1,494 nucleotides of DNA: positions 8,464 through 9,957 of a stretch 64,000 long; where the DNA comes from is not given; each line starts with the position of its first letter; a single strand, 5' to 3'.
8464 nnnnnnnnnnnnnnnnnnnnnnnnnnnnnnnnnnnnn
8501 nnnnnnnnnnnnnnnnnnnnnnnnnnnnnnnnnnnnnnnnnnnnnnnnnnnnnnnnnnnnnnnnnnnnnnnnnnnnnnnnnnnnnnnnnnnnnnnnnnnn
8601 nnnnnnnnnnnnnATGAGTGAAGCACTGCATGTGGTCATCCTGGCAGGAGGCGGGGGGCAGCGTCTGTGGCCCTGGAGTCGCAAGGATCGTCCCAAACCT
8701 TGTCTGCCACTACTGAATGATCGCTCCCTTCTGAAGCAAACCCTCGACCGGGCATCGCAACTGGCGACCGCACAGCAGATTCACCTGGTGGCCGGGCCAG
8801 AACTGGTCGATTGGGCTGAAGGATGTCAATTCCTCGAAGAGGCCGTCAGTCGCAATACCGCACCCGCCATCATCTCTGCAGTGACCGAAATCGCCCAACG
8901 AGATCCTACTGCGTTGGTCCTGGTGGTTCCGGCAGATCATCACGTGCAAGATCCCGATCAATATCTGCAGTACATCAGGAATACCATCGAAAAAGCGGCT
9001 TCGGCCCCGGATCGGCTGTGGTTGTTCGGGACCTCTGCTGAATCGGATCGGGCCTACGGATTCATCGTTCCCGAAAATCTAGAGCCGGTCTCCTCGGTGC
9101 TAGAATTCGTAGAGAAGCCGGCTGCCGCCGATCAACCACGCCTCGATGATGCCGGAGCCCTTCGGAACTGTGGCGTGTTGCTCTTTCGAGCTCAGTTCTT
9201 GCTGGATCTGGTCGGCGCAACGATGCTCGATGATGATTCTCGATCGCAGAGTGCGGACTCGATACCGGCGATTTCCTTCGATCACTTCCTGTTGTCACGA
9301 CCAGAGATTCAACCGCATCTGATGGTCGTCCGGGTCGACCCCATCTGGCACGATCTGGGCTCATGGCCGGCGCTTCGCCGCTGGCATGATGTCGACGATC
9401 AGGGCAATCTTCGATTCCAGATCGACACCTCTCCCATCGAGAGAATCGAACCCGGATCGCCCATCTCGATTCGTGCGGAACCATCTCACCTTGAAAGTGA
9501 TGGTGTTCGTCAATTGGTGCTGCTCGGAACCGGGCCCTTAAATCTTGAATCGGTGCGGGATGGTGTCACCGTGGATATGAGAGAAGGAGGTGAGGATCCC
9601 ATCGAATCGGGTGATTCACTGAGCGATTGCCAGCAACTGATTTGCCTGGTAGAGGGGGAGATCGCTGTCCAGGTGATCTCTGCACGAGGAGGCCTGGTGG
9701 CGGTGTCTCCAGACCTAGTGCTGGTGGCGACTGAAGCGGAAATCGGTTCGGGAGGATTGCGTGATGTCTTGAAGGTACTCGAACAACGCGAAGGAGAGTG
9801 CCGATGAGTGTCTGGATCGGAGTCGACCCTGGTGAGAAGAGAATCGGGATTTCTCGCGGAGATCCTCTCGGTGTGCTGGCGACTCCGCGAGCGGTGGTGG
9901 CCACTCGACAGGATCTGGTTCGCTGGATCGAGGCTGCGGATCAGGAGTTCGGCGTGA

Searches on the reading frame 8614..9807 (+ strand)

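Call 50: search_protein_families(library=pfam, proteins=[window:8614-9807:+], max_evalue=0.00001)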
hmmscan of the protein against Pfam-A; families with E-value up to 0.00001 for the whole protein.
window:8614-9807:+ (397 aa): 2 families
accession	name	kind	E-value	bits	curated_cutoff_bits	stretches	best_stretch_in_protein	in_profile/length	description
PF00483.29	NTP_transferase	-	1.8e-24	87.1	21.2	1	7-259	2-240/245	Nucleotidyl transferase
PF12804.13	NTP_transf_3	-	4.4e-10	40.4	27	1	7-123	1-110/160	MobA-like NTP transferase domain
